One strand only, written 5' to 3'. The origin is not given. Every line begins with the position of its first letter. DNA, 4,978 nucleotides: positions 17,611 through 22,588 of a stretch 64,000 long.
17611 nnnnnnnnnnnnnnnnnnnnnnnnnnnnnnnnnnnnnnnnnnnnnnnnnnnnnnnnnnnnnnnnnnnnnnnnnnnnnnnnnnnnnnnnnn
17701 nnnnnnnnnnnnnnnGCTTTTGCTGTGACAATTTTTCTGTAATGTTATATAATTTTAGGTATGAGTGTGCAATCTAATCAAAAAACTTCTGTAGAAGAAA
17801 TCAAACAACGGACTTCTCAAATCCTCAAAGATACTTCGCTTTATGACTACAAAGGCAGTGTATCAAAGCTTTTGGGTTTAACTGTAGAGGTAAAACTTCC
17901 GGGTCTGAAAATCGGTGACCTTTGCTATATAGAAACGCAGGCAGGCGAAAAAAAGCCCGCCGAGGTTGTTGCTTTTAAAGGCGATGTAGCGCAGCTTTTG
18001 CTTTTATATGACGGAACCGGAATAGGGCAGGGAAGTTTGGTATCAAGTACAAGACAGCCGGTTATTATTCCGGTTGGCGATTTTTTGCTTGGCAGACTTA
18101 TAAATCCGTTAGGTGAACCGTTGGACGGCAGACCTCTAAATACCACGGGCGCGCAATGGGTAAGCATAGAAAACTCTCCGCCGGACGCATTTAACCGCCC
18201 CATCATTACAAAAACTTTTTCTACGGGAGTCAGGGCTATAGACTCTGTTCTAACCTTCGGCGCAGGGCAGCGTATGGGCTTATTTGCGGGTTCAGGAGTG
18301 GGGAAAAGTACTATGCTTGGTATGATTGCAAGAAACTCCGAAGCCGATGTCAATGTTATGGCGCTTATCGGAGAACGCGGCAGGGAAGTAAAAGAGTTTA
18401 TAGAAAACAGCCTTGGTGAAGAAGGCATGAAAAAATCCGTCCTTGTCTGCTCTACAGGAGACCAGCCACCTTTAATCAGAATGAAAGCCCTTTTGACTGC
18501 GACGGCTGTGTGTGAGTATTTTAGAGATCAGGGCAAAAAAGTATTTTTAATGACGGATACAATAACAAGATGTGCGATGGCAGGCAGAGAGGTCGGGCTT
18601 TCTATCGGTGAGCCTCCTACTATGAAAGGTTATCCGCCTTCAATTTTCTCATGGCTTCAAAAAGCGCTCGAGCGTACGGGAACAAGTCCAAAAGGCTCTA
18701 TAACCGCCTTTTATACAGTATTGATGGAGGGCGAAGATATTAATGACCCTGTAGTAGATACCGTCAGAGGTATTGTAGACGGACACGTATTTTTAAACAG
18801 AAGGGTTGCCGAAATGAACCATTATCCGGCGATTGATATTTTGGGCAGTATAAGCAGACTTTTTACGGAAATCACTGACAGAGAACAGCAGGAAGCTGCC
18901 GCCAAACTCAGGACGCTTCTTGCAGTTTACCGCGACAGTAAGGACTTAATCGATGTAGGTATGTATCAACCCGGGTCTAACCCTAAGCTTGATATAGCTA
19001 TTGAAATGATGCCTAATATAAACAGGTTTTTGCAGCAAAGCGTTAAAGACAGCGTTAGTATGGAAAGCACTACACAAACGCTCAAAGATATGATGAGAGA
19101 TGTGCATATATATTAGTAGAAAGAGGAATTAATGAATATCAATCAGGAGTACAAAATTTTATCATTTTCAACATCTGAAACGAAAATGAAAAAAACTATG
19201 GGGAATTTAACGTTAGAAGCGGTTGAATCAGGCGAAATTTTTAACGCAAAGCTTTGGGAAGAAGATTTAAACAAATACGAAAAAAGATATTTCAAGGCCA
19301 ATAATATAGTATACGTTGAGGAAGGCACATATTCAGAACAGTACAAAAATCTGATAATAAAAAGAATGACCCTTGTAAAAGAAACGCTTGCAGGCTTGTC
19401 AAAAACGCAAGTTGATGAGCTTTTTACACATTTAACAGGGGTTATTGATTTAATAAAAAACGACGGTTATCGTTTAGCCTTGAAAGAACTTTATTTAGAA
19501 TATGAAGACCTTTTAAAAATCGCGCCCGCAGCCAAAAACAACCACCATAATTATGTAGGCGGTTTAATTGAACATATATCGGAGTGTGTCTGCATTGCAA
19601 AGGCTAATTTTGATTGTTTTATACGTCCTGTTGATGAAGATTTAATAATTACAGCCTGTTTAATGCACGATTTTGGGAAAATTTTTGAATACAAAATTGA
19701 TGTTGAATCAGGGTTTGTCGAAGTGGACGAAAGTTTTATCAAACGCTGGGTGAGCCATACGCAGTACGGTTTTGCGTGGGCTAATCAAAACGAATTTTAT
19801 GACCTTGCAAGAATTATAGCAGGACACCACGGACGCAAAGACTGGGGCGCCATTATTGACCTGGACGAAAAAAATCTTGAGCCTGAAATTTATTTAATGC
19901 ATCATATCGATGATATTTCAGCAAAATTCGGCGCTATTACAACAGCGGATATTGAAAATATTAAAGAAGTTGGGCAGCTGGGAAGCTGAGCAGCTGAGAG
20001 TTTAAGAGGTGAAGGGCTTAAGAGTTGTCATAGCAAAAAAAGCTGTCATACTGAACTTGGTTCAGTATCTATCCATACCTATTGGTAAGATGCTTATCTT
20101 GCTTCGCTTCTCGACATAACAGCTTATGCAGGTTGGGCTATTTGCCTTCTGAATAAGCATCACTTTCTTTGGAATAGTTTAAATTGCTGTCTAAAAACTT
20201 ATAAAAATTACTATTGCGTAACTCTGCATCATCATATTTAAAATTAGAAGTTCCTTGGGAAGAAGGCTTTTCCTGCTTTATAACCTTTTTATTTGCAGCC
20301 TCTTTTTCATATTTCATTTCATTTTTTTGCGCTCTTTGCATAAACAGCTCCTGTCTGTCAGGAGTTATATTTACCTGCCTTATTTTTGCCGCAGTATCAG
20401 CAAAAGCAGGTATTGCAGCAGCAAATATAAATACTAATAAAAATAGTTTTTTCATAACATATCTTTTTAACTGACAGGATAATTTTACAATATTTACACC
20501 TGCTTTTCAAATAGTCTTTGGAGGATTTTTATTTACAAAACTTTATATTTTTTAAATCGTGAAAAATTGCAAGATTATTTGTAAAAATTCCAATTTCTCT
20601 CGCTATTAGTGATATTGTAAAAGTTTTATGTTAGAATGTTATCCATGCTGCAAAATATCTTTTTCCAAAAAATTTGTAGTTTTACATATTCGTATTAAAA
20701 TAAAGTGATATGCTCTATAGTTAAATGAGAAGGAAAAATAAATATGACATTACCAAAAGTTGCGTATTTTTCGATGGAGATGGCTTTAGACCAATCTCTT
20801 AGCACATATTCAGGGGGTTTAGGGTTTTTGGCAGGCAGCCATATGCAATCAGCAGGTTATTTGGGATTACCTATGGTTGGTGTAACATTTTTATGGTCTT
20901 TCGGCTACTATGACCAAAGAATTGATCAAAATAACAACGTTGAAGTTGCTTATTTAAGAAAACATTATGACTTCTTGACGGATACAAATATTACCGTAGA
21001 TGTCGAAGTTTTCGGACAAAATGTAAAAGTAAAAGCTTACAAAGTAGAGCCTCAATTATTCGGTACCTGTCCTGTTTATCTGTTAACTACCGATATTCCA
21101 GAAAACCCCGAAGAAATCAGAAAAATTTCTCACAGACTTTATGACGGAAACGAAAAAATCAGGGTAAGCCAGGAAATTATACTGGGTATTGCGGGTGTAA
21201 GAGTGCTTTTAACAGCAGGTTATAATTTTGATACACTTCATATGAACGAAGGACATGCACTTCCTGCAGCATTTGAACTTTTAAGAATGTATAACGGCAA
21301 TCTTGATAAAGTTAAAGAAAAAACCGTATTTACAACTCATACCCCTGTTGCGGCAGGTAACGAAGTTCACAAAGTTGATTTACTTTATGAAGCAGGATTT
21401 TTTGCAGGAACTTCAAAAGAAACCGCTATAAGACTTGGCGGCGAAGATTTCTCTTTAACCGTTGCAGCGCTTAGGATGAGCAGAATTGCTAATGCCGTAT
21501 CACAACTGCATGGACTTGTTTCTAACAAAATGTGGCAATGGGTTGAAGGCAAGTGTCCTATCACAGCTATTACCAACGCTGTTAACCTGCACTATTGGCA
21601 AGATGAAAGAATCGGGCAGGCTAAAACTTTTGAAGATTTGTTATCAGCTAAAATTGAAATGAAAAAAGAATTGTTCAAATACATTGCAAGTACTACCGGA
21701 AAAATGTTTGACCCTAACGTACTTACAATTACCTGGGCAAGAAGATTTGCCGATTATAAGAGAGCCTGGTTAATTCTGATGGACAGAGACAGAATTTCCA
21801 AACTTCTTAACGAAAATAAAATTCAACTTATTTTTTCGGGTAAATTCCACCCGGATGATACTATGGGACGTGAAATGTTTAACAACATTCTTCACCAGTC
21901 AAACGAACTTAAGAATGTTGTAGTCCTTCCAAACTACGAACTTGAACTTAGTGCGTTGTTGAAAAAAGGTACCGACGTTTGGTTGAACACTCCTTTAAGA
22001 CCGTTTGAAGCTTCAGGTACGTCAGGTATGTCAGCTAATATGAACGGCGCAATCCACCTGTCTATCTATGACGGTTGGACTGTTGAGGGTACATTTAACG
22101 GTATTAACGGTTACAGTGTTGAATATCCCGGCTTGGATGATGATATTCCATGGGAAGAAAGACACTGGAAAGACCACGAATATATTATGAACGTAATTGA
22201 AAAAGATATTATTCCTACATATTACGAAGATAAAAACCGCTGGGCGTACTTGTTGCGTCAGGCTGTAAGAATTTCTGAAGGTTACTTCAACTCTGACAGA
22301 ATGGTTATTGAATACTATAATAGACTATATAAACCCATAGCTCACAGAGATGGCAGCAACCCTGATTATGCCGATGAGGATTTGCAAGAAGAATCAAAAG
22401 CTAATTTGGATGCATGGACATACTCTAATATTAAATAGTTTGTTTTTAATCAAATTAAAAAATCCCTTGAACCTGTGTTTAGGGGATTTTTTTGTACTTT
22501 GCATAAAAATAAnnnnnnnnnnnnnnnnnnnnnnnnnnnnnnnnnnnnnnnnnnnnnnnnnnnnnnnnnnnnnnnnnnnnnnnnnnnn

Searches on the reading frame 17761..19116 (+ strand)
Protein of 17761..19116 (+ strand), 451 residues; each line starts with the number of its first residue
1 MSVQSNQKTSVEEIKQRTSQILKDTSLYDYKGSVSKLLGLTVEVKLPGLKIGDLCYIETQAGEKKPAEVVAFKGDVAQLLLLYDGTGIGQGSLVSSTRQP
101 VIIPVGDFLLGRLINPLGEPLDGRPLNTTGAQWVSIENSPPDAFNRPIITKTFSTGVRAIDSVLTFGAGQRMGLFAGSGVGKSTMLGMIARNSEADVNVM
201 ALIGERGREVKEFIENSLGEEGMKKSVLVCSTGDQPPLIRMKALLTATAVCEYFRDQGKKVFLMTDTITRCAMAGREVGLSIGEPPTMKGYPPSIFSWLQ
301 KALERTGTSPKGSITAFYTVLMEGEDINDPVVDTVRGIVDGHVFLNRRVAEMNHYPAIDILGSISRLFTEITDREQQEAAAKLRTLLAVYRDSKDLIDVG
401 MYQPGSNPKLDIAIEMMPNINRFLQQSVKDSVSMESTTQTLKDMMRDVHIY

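Call 6: search_protein_families(library=pfam, proteins=[window:17761-19116:+], max_evalue=0.01)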
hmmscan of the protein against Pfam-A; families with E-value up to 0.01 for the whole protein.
window:17761-19116:+ (451 aa): 3 families
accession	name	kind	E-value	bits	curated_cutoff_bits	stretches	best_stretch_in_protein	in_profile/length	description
PF00006.31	ATP-synt_ab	-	8.4e-81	271.1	29.5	1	156-365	1-213/213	ATP synthase alpha/beta family, nucleotide-binding domain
PF18269.6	T3SS_ATPase_C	-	5.7e-27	93.8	22.7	1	372-442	1-71/72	T3SS EscN ATPase C-terminal domain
PF00005.33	ABC_tran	-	0.0029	18.7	25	1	164-196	6-38/137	ABC transporter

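Call 7: search_protein_families(library=ncbifam, proteins=[window:17761-19116:+], max_evalue=0.01)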
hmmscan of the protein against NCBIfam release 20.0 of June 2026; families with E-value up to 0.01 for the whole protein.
window:17761-19116:+ (451 aa): 38 families (the best 25 are shown)
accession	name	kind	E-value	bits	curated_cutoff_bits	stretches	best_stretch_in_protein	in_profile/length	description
TIGR03497.1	FliI_clade2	equivalog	5.2e-171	569.2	629.8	1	32-444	1-412/413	flagellar protein export ATPase FliI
TIGR01026.1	fliI_yscN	subfamily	3.7e-164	546.6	379.5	1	17-445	10-439/440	FliI/YscN family ATPase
TIGR02546.1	III_secr_ATP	equivalog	1e-161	538.4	604.75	1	28-445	3-422/423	type III secretion system ATPase SctN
TIGR03496.1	FliI_clade1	equivalog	1.5e-161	537.8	619.1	1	32-443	1-413/414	flagellar protein export ATPase FliI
TIGR03498.1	FliI_clade3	equivalog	6.5e-152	506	587.45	1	32-444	1-417/418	flagellar protein export ATPase FliI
NF005391.0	PRK06936.1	equivalog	1.1e-143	479.2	657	1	10-445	3-438/439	type III secretion system ATPase SctN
NF005295.0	PRK06820.1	equivalog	1e-141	473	690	1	11-444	10-438/440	EscN/YscN/HrcN family type III secretion system ATPase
NF006575.0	PRK09099.1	subfamily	1.7e-141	472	706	1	10-446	6-442/443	type III secretion system ATPase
NF005765.0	PRK07594.1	equivalog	3.5e-125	418.1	715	1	16-445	7-431/433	EscN/YscN/HrcN family type III secretion system ATPase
NF006012.0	PRK08149.1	equivalog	3.2e-123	411.9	594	1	25-445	4-430/431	type III secretion system ATPase SctN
NF005535.1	PRK07196.1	equivalog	1.4e-122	409.8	715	1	22-445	11-434/434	flagellar protein export ATPase FliI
NF006290.1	PRK08472.1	equivalog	4.1e-118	394.9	644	1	21-444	9-432/433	flagellar protein export ATPase FliI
NF004578.0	PRK05922.1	equivalog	8e-82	275.3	604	1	22-445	11-431/434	type III secretion system ATPase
NF040574.1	T3SS_ATP_VscN2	exception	1e-68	232.2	750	1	50-444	25-416/420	type III secretion system ATPase VscN2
TIGR01039.1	atpD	equivalog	1.6e-54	185.4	462.85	1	31-429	2-408/462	F0F1 ATP synthase subunit beta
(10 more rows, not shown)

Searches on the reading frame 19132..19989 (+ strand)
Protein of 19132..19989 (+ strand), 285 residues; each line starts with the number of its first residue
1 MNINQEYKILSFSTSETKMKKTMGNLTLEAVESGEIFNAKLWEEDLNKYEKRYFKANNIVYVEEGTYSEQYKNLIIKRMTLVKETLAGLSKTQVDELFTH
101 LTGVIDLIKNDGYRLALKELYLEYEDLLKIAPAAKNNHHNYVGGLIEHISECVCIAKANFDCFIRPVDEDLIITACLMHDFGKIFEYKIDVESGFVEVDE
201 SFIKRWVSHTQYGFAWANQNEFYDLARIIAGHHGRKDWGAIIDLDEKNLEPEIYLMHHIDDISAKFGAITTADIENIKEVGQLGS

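Call 6: search_protein_families(library=pfam, proteins=[window:19132-19989:+], max_evalue=0.01)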
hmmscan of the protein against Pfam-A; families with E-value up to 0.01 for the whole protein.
window:19132-19989:+ (285 aa): 3 families
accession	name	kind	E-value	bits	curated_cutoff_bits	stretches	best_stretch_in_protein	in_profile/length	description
PF01966.28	HD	-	8.8e-08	32.9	22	1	161-264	20-115/116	HD domain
PF07514.17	TraI_2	-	3.7e-06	26.6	23.9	1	89-162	11-83/324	Putative helicase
PF18019.7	Cas3_HD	-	4.2e-05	24.1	23.1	1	169-236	54-132/207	Cas3, HD domain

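Call 7: search_protein_families(library=ncbifam, proteins=[window:19132-19989:+], max_evalue=0.01)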
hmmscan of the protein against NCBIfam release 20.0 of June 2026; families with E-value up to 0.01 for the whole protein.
window:19132-19989:+ (285 aa): 5 families
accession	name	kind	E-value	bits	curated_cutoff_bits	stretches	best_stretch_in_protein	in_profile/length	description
NF010007.0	PRK13480.1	equivalog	5.9e-16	58.4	460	1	31-271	41-285/314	3'-5' exoribonuclease YhaM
TIGR00277.1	HDIG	domain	2.4e-07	30.5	27.6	1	143-234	3-83/84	HDIG domain-containing metalloprotein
NF041494.1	MobH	equivalog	5.1e-06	25.7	200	1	113-161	32-80/340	MobH family relaxase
TIGR01596.1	cas3_HD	equivalog_domain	3.5e-05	23.9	43.45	1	145-248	1-118/178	CRISPR-associated endonuclease Cas3''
TIGR03760.1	ICE_TraI_Pfluor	equivalog_domain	0.00072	19.3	161.4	0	124-157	47-80/218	integrating conjugative element relaxase, PFGI-1 class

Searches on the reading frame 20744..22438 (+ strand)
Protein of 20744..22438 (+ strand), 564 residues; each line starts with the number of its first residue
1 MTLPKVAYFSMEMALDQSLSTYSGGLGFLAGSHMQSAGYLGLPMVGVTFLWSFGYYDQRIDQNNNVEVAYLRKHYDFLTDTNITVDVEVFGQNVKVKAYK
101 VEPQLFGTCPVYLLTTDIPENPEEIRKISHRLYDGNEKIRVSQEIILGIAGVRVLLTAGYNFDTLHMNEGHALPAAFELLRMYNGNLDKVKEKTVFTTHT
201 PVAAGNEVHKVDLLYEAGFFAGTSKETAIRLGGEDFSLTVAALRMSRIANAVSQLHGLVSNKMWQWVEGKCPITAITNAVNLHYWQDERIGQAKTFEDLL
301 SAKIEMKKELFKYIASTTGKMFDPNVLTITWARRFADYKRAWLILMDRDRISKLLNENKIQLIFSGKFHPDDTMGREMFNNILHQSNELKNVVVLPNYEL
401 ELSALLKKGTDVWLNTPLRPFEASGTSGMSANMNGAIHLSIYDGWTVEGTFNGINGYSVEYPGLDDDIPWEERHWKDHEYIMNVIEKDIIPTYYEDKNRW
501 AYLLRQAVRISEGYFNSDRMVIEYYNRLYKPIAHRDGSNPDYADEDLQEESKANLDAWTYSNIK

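Call 6: search_protein_families(library=pfam, proteins=[window:20744-22438:+], max_evalue=0.01)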
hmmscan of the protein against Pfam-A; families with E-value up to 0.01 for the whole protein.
window:20744-22438:+ (564 aa): 1 family
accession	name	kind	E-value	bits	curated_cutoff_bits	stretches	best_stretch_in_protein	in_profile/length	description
PF00343.26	Phosphorylase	-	5.7e-23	81.5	27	2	292-448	412-583/713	Carbohydrate phosphorylase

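Call 7: search_protein_families(library=ncbifam, proteins=[window:20744-22438:+], max_evalue=0.01)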
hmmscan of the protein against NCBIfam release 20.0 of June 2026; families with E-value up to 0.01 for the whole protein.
window:20744-22438:+ (564 aa): 5 families
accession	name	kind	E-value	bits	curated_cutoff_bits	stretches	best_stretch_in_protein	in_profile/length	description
TIGR02094.1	more_P_ylases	subfamily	5.6e-140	467.9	191.7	2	6-301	1-321/600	alpha-glucan family phosphorylase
NF041129.1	maldex_phorlase_Thcocales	equivalog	4.6e-112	375.7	1500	2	296-530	451-685/816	maltodextrin phosphorylase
TIGR02093.1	P_ylase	subfamily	4.3e-19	68.1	552.9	2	293-448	504-674/804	glycogen/starch/alpha-glucan family phosphorylase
NF011562.0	PRK14986.1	equivalog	4.6e-13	48.2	1546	1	293-448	510-680/815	glycogen phosphorylase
NF011561.0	PRK14985.1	equivalog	3.7e-11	42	1273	1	297-448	501-667/800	maltodextrin phosphorylase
